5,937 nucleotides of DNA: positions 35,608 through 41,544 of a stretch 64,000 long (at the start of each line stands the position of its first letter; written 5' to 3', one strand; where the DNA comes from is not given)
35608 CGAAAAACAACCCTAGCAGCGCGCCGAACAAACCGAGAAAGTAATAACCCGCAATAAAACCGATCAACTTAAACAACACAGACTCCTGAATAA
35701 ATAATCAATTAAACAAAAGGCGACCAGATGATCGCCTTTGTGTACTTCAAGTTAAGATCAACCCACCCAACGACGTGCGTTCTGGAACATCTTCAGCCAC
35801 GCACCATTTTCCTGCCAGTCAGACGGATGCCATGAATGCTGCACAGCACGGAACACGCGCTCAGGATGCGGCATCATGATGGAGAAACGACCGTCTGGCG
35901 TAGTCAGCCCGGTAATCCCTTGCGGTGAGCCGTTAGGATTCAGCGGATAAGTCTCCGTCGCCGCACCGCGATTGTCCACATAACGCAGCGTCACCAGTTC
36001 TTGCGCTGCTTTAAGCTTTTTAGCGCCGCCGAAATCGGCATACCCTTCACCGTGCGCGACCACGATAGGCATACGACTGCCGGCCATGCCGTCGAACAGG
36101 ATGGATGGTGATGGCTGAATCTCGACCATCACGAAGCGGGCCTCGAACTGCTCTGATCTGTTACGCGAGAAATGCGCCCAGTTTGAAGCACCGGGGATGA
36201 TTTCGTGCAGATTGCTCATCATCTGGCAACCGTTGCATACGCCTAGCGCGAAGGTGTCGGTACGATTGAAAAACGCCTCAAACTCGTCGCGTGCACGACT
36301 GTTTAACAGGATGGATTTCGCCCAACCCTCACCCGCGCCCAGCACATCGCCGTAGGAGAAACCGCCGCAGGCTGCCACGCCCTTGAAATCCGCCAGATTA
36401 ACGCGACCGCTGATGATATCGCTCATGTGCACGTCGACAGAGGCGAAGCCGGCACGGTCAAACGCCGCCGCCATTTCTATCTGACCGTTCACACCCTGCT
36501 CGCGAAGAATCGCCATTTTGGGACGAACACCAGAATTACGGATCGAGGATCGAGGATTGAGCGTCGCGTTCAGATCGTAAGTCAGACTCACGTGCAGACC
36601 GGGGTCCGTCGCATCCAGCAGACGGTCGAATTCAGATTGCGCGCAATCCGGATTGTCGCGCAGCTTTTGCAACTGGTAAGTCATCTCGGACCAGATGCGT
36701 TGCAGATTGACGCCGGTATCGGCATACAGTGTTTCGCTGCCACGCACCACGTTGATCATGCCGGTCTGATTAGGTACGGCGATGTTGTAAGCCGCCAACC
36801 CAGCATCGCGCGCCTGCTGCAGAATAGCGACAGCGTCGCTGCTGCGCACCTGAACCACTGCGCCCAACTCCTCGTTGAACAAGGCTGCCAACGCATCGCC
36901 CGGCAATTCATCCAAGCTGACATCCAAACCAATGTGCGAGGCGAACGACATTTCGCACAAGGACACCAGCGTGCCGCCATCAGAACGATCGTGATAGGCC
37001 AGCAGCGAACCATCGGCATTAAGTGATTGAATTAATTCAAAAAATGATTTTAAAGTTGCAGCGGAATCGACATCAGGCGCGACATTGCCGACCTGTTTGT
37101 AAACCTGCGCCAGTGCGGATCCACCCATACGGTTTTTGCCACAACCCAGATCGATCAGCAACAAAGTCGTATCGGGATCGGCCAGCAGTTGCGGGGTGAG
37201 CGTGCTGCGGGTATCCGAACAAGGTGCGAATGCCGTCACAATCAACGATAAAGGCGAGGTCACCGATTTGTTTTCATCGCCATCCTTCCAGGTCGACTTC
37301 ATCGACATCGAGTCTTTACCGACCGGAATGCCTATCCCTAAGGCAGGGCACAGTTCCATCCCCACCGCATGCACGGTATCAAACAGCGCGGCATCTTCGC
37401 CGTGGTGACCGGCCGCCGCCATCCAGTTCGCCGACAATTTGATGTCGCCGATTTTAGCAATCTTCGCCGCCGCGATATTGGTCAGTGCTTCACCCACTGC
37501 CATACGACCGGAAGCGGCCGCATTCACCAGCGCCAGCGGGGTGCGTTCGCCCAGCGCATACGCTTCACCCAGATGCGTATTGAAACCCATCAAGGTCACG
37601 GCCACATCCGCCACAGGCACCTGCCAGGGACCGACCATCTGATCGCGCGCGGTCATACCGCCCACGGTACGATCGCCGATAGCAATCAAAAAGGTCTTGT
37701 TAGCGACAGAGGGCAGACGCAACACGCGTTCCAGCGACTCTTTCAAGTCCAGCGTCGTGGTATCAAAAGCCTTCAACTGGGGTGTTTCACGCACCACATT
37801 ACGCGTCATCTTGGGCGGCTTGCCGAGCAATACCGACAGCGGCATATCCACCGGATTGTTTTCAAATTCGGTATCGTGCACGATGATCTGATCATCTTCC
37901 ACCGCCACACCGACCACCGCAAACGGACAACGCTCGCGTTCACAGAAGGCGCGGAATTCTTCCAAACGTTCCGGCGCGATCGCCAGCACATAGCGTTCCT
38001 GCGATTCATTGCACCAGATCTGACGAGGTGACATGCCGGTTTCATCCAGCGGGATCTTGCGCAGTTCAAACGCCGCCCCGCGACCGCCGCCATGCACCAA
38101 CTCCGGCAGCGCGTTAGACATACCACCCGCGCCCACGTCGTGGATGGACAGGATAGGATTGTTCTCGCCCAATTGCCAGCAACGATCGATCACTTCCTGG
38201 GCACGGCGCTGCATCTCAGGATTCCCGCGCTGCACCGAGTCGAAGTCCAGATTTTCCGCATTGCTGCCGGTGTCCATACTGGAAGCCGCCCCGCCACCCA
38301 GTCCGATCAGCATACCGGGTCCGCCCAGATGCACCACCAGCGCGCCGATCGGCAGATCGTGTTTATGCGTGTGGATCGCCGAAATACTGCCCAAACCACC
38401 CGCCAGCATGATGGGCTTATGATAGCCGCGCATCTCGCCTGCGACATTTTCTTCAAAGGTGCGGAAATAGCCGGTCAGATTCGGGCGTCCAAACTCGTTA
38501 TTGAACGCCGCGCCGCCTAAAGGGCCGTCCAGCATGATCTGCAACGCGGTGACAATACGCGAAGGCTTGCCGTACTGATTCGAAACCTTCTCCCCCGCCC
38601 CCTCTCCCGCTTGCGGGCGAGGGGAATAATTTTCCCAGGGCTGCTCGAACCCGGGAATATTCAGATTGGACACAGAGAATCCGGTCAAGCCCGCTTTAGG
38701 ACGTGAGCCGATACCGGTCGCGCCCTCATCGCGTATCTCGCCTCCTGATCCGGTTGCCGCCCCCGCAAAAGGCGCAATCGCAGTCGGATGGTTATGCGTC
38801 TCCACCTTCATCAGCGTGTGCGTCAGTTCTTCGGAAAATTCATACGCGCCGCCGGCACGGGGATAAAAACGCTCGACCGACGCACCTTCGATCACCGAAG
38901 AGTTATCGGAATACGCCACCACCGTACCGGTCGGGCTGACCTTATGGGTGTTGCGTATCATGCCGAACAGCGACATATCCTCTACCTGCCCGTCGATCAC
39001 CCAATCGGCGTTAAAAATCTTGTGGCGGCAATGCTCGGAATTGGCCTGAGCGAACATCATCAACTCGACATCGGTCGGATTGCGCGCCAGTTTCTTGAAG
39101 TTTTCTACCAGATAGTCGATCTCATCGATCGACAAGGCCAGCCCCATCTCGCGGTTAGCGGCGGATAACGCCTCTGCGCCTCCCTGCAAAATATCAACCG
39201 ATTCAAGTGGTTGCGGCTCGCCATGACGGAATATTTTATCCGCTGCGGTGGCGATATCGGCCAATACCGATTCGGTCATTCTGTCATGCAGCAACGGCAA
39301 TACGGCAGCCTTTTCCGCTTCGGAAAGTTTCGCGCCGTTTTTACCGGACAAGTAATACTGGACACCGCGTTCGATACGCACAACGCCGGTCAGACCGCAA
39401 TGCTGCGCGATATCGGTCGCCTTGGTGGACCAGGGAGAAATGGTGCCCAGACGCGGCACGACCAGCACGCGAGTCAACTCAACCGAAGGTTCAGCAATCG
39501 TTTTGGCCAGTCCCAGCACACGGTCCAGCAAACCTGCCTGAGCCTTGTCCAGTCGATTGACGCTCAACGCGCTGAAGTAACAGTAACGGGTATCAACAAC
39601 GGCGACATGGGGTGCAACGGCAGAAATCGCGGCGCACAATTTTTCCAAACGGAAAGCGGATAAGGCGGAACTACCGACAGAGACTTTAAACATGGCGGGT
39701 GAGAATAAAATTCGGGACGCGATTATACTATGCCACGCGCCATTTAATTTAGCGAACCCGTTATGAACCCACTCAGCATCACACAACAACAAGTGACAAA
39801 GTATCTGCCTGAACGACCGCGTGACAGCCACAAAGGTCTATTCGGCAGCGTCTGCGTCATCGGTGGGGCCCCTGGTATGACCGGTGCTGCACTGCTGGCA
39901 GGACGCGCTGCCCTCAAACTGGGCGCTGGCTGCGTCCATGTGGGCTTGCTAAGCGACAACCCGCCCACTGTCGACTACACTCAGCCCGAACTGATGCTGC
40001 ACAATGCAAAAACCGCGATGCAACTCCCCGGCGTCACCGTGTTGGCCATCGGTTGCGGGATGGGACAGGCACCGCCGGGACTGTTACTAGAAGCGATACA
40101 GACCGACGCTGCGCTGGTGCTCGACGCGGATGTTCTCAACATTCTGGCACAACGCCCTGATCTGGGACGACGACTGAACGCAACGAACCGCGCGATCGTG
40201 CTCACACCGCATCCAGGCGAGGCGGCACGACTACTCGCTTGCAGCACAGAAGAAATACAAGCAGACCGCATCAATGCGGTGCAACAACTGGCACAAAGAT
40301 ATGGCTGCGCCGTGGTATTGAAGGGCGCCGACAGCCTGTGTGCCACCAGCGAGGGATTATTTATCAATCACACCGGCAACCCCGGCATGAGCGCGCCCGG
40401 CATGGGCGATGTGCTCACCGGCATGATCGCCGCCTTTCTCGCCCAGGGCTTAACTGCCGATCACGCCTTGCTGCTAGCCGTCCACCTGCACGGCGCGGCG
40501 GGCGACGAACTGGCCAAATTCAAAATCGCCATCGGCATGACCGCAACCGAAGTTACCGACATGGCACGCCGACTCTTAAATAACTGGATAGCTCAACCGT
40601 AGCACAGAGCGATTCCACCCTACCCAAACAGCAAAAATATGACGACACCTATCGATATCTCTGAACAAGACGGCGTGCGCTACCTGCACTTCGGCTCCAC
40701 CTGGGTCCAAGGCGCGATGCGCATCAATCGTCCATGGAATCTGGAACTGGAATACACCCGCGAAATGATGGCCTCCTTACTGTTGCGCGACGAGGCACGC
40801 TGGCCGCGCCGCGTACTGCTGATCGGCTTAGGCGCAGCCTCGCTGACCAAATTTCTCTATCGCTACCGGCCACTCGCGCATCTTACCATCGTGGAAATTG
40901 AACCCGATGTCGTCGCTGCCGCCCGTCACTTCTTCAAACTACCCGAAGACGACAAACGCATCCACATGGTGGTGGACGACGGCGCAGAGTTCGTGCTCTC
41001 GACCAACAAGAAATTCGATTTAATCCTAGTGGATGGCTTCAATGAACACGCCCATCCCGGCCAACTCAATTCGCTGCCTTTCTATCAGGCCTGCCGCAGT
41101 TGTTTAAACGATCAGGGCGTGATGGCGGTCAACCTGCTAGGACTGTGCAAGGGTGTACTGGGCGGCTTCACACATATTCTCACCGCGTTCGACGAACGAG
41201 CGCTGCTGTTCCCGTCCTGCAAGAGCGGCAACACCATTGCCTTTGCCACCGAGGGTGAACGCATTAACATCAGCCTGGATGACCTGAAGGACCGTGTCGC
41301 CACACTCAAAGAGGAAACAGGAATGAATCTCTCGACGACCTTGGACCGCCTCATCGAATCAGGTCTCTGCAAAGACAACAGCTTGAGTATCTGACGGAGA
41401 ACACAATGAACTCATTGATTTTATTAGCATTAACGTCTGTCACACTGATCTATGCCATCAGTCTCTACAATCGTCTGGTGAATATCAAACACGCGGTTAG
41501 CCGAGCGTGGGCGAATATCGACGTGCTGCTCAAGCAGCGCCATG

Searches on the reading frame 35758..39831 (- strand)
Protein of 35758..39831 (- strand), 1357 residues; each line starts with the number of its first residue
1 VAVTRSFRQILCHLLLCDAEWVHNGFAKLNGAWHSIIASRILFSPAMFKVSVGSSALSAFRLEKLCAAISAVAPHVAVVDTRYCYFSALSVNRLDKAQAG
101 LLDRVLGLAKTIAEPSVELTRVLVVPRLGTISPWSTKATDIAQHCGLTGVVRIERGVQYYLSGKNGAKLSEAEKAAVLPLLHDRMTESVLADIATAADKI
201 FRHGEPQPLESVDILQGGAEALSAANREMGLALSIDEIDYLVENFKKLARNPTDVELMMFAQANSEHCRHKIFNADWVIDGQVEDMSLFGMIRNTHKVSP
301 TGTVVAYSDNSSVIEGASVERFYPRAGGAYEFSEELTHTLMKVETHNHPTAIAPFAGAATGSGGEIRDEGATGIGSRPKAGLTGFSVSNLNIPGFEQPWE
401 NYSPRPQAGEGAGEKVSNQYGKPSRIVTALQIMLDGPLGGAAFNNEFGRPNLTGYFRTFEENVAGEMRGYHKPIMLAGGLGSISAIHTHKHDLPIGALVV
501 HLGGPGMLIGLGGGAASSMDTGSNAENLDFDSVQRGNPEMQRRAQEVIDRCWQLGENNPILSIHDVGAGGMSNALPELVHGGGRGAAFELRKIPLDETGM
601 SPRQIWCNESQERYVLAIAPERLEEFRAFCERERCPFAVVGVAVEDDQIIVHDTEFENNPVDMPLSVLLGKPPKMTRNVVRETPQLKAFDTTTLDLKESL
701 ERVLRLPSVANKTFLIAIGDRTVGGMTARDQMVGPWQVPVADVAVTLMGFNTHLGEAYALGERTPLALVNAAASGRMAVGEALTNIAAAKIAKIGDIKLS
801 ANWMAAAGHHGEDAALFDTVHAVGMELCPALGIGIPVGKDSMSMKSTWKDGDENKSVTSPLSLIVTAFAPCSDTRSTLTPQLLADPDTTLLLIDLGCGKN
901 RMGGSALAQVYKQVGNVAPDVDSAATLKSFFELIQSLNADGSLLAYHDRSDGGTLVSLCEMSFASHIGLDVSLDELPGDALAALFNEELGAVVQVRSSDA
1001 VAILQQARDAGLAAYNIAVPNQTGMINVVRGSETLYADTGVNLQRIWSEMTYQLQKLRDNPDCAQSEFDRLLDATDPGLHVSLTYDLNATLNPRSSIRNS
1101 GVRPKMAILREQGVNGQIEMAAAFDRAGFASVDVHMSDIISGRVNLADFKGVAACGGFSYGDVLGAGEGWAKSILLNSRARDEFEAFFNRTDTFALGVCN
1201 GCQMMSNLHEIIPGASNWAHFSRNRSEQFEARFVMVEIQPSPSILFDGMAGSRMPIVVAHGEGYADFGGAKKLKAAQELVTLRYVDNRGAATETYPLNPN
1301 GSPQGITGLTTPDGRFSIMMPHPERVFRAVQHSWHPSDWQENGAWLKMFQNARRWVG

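Call 59: search_protein_families(library=pfam, proteins=[window:35758-39831:-], max_evalue=1e-8)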
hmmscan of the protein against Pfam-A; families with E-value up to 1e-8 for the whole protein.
window:35758-39831:- (1357 aa): 5 families
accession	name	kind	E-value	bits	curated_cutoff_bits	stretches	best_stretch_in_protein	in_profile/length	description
PF13507.12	GATase_5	-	1.5e-109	365.6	27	1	1103-1356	1-260/260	CobB/CobQ-like glutamine amidotransferase domain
PF22689.1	FGAR-AT_PurM_N-like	-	6.9e-82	273.4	27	1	711-870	1-160/160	FGAR-AT PurM_N-like domain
PF02769.27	AIRS_C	-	5.1e-46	157.1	23.1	2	496-652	3-154/156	AIR synthase related protein, C-terminal domain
PF18076.6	FGAR-AT_N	-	3.7e-33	114.4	26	1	83-197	2-112/115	Formylglycinamide ribonucleotide amidotransferase N-terminal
PF18072.6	FGAR-AT_linker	-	1e-23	84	26.6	1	222-271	1-50/50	Formylglycinamide ribonucleotide amidotransferase linker domain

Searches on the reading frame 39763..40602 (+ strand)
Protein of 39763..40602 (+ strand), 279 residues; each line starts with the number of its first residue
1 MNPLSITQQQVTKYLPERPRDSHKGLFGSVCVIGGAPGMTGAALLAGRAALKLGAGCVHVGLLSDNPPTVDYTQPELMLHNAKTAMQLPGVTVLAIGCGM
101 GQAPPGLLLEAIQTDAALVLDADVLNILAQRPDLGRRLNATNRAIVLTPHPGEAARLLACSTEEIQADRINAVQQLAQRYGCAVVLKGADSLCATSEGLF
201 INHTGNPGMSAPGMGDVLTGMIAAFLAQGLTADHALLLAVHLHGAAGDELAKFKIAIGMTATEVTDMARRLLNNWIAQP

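Call 59: search_protein_families(library=pfam, proteins=[window:39763-40602:+], max_evalue=1e-8)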
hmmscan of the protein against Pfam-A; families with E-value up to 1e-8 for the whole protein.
window:39763-40602:+ (279 aa): 1 family
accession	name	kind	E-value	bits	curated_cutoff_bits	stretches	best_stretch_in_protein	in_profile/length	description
PF01256.23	Carb_kinase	-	2e-54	185.1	27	1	30-267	1-239/242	NAD(P)H-hydrate dehydratase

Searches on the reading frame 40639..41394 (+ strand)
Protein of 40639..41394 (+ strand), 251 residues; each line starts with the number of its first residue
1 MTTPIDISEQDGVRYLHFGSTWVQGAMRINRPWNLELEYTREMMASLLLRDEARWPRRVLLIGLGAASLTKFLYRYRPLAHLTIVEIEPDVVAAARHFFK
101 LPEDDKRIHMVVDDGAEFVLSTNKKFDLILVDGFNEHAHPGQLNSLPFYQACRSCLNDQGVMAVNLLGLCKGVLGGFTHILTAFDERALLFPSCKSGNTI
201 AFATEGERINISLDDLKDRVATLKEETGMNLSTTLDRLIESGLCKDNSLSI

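Call 59: search_protein_families(library=pfam, proteins=[window:40639-41394:+], max_evalue=1e-8)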
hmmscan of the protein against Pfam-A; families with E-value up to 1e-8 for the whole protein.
window:40639-41394:+ (251 aa): 1 family
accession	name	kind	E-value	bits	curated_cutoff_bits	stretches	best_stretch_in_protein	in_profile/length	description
PF01564.23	Spermine_synth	-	2.6e-15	56.9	22.9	1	41-163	5-129/186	Spermine/spermidine synthase domain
